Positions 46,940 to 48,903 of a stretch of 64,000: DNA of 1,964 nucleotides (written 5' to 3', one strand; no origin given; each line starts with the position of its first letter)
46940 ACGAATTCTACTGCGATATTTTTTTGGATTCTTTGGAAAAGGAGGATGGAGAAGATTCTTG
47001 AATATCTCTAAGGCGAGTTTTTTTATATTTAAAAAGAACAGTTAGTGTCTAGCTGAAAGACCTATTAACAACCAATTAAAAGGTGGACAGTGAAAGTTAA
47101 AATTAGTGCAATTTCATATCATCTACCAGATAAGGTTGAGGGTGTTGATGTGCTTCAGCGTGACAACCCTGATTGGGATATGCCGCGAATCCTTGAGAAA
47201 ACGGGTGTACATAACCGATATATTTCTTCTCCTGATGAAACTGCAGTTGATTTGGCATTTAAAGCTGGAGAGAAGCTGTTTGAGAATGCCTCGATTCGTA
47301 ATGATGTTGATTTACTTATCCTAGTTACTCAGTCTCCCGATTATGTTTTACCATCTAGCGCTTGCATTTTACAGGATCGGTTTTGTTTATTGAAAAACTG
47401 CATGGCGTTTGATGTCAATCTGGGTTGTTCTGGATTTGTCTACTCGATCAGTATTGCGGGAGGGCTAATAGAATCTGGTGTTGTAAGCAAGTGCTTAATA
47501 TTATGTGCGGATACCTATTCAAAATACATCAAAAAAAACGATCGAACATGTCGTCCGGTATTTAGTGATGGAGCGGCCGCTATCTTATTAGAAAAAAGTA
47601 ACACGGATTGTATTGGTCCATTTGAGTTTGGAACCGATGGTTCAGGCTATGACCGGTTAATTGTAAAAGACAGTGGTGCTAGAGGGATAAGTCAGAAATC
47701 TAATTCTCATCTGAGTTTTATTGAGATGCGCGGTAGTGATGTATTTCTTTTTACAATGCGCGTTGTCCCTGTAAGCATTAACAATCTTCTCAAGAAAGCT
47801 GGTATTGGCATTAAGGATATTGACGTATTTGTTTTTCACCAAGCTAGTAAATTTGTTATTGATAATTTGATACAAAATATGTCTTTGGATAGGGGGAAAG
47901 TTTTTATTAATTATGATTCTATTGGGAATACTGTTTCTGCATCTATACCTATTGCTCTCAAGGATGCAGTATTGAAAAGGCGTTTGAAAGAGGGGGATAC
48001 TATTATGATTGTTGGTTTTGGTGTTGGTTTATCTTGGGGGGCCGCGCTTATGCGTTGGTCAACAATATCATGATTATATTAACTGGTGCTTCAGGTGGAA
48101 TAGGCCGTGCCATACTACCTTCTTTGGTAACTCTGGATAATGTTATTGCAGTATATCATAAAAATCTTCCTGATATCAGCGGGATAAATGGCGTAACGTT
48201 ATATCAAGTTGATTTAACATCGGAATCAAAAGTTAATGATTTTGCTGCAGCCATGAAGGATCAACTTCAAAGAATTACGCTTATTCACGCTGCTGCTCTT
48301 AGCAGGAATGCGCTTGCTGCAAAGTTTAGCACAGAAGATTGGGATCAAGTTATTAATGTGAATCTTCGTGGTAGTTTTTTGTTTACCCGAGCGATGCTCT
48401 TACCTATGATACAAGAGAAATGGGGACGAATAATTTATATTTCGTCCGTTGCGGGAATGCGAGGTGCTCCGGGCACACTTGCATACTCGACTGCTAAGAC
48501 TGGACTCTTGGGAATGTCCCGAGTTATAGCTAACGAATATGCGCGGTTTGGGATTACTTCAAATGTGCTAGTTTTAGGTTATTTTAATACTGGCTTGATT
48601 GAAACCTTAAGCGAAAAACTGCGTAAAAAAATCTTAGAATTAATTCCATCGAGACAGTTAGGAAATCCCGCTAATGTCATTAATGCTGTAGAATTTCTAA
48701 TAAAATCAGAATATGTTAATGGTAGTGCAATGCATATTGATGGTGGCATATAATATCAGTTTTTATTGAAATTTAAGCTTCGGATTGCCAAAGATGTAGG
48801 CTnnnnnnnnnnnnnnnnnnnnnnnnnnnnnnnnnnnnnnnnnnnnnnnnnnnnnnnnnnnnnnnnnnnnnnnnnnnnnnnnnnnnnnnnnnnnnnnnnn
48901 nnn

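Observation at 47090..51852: FabH-like KAS III, SDR, methyltransferase, ACP, unknown protein and polysaccharide deacetylase: a candidate acyl-decoration pathway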

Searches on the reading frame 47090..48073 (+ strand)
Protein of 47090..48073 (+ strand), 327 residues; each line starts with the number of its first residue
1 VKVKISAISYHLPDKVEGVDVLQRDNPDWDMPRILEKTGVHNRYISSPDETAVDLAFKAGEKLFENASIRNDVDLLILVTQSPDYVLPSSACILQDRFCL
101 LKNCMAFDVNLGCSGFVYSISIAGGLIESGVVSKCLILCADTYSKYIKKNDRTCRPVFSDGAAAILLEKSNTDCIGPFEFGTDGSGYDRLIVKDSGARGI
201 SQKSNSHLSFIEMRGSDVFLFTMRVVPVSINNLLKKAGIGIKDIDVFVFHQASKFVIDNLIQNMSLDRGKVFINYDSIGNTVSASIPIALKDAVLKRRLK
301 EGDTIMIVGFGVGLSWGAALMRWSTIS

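Call 3: search_protein_families(library=pfam, proteins=[window:47090-48073:+], max_evalue=0.01)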
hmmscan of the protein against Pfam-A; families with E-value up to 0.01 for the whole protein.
window:47090-48073:+ (327 aa): 4 families
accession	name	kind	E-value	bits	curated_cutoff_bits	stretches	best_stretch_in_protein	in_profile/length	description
PF08541.16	ACP_syn_III_C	-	1.1e-31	109.3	26.6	1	234-323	1-90/90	3-Oxoacyl-[acyl-carrier-protein (ACP)] synthase III C terminal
PF08545.16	ACP_syn_III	-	1.5e-21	76.5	24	1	107-184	1-80/80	3-Oxoacyl-[acyl-carrier-protein (ACP)] synthase III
PF08392.18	FAE1_CUT1_RppA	-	1.5e-07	31.5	27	1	32-172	64-208/290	FAE1/Type III polyketide synthase-like protein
PF02803.24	Thiolase_C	-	0.0021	18.1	27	1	222-276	19-74/123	Thiolase, C-terminal domain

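Call 4: search_protein_families(library=ncbifam, proteins=[window:47090-48073:+], max_evalue=0.01)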
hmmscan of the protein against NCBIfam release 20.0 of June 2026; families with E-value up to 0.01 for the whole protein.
window:47090-48073:+ (327 aa): 17 families
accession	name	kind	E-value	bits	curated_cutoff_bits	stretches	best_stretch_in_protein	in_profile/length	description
NF006829.0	PRK09352.1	subfamily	3.2e-80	269.5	249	1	3-323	5-321/322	beta-ketoacyl-ACP synthase 3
TIGR00747.1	fabH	subfamily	2.4e-76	256.9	292.1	1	1-323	1-322/322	beta-ketoacyl-ACP synthase III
NF004623.0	PRK05963.1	equivalog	1.6e-52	178.8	437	1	32-323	34-328/328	beta-ketoacyl-ACP synthase III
NF009519.0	PRK12880.1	equivalog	4.6e-52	177.5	436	1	2-323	7-338/353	beta-ketoacyl-ACP synthase III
NF005541.0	PRK07204.1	equivalog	7.9e-42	143.8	402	1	2-321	4-327/329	beta-ketoacyl-ACP synthase III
NF006720.0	PRK09258.1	equivalog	2.5e-32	112.5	285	2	34-147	43-157/338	3-oxoacyl-ACP synthase III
NF005308.0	PRK06840.1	equivalog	3.9e-31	108.3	315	1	1-325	3-337/339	3-oxoacyl-ACP synthase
NF005703.0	PRK07515.1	equivalog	6.6e-23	81.2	304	1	52-322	96-371/373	beta-ketoacyl-ACP synthase III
NF003274.0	PRK04262.1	equivalog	6.1e-21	74.8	244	2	30-168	29-165/347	hydroxymethylglutaryl-CoA synthase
NF053539.1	resorcinol_DarB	exception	7.2e-16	58.3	550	2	229-307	276-359/377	dialkylresorcinol biosynthesis protein DarB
NF005293.2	PRK06816.1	subfamily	2.2e-15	56.6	450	2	221-307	265-360/378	StlD/DarB family beta-ketosynthase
TIGR00748.1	HMG_CoA_syn_Arc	equivalog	3.2e-13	49.7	353.35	1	33-314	30-298/345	hydroxymethylglutaryl-CoA synthase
NF042429.2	DHPHCoAsyn_DpgA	equivalog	3.9e-11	42.5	425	1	49-323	67-350/350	3,5-dihydroxyphenylacetyl-CoA synthase DpgA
TIGR01835.1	HMG-CoA-S_prok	equivalog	1.9e-08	33.6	360.35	1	5-169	3-162/382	hydroxymethylglutaryl-CoA synthase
NF004682.0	PRK06025.1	subfamily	8e-06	25.2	568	1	226-282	316-375/417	acetyl-CoA C-acetyltransferase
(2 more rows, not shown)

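Call 41: search_solved_structures(query=window:47090-48073:+, max_evalue=1e-20, show_alignments=1)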
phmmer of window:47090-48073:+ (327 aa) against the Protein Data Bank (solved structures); distinct sequences matched with E-value up to 1e-20: 47.
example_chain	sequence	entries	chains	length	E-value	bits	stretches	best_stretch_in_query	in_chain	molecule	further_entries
3gwa_A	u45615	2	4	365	6.6e-76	258.8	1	4-321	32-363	3-oxoacyl-(Acyl-carrier-protein) synthase III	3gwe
1ub7_A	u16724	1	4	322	1.4e-52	182.2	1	32-324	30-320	3-oxoacyl-[acyl-carrier protein] synthase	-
4dfe_A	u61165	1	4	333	7.4e-52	179.8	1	28-323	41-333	3-oxoacyl-[acyl-carrier-protein] synthase 3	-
4efi_A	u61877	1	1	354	1.7e-49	172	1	34-321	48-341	3-oxoacyl-(Acyl-carrier protein) synthase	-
4ryb_A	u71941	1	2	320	2.3e-49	171.6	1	4-322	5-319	3-oxoacyl-[acyl-carrier-protein] synthase 3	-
5bqs_A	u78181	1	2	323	1.8e-48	168.7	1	4-321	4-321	3-oxoacyl-[acyl-carrier-protein] synthase 3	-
2ebd_A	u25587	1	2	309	3.4e-44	154.6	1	32-323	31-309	3-oxoacyl-[acyl-carrier-protein] synthase 3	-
3il3_A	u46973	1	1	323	5.4e-44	153.9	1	28-323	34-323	3-oxoacyl-[acyl-carrier-protein] synthase 3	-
1zow_A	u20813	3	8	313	7.3e-44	153.5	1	32-324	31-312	3-oxoacyl-[acyl-carrier-protein] synthase III | 3-oxoacyl-[acyl-carrier-protein] synthase 3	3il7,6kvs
4nhd_A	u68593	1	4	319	1.1e-43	152.9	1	10-322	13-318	3-oxoacyl-[acyl-carrier-protein] synthase 3 protein 1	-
1hn9_A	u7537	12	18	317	1.6e-43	152.4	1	4-323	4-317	BETA-KETOACYL-ACYL CARRIER PROTEIN SYNTHASE III | 3-oxoacyl-[acyl-carrier-protein] synthase III | 3-oxoacyl-[acyl-carrier-protein] synthase 3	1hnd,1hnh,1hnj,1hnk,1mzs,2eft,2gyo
6x7r_A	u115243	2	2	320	1.7e-43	152.3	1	4-323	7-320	3-oxoacyl-[acyl-carrier-protein] synthase 3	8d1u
9ka2_A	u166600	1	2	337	2.1e-43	152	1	4-323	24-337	Beta-ketoacyl-[acyl-carrier-protein] synthase III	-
3il9_A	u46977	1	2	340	2.1e-43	152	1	4-323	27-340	3-oxoacyl-[acyl-carrier-protein] synthase 3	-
1ebl_A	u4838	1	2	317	7.5e-43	150.2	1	4-323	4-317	BETA-KETOACYL-ACP SYNTHASE III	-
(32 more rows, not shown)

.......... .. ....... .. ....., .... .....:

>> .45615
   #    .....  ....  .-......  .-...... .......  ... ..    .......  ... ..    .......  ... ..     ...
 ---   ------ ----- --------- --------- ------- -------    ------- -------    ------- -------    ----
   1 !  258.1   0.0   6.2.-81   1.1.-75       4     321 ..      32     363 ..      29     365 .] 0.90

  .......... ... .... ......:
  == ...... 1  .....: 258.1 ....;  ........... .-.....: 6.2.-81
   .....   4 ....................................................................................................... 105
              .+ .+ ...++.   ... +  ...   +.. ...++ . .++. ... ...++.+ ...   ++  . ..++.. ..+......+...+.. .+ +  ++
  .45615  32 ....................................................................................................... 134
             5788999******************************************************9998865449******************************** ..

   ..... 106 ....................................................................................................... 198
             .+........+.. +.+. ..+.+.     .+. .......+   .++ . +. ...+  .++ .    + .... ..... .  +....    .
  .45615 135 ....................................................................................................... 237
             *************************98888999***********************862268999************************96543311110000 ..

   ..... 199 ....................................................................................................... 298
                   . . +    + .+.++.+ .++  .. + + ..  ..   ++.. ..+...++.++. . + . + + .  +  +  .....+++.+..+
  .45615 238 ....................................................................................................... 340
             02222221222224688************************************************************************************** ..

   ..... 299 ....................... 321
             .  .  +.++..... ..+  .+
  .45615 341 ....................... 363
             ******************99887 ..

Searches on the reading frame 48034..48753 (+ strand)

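Call 3: search_protein_families(library=pfam, proteins=[window:48034-48753:+], max_evalue=0.01)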
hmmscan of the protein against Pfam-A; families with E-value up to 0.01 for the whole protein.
window:48034-48753:+ (239 aa): 5 families
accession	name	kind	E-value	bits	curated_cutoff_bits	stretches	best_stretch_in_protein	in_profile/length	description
PF00106.31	adh_short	-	2e-37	129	26.6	1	14-195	3-193/195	short chain dehydrogenase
PF13561.12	adh_short_C2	-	6.3e-36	124.6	27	1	48-239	39-235/236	Enoyl-(Acyl carrier protein) reductase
PF08659.16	KR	-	2e-11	44.5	22.6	1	52-158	49-156/180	KR domain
PF01370.27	Epimerase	-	5.9e-06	26.3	20.9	1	14-140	1-116/240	NAD dependent epimerase/dehydratase family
PF13460.12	NAD_binding_10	-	0.00045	20.6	27.2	1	18-140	1-100/184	NAD(P)H-binding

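Call 4: search_protein_families(library=ncbifam, proteins=[window:48034-48753:+], max_evalue=0.01)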
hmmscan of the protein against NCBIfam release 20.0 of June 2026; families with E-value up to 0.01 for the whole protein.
window:48034-48753:+ (239 aa): 212 families (the best 25 are shown)
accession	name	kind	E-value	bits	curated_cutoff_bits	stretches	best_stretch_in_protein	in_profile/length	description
TIGR01830.1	3oxo_ACP_reduc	equivalog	2.8e-51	174.5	297.75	1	15-239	2-238/239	3-oxoacyl-[acyl-carrier-protein] reductase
NF009466.0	PRK12826.1-2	subfamily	1.6e-48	165.4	222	1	13-238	5-243/248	3-oxoacyl-ACP reductase FabG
NF009464.0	PRK12824.1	subfamily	2.9e-46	158.1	269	1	14-238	5-241/245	3-oxoacyl-ACP reductase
TIGR01829.1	AcAcCoA_reduct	subfamily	3.8e-46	157.7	302.1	1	15-238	4-239/242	acetoacetyl-CoA reductase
NF004197.0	PRK05653.1-1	equivalog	1.8e-42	145.7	332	1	11-239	7-246/249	3-oxoacyl-ACP reductase FabG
NF040605.2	mycolic_FabG1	exception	7.4e-42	143.8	420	1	14-239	4-229/233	3-oxoacyl-ACP reductase FabG1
NF047420.2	EF_P_mod_YmfI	equivalog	1.8e-41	142.4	238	1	14-238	2-234/236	elongation factor P 5-aminopentanone reductase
NF004199.0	PRK05653.1-4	equivalog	8.4e-41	140.2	301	1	14-239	8-245/247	3-oxoacyl-ACP reductase FabG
NF004198.0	PRK05653.1-3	equivalog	1.2e-40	139.5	296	1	10-238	6-245/248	3-oxoacyl-ACP reductase FabG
NF009547.0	PRK12936.1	subfamily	6.2e-40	137.3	436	1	15-239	10-242/245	3-ketoacyl-(acyl-carrier-protein) reductase NodG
NF004200.0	PRK05653.1-5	equivalog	5.9e-39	134.1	273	1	13-239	4-241/242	3-oxoacyl-ACP reductase FabG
NF042966.1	AcAcCoAred_PhaB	equivalog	2.5e-38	132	436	1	10-237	7-236/240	acetoacetyl-CoA reductase PhaB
NF006072.0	PRK08217.1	subfamily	1.5e-37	129.8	298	1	10-239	4-251/253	3-ketoacyl-(acyl-carrier-protein) reductase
NF053542.1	FlxB_rubin_SDR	equivalog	1.5e-36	126.3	340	1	14-239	3-239/239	flexirubin biosynthesis SDR family reductase FlxB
NF009093.0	PRK12429.1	subfamily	2.6e-35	122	258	1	10-238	4-255/259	3-hydroxybutyrate dehydrogenase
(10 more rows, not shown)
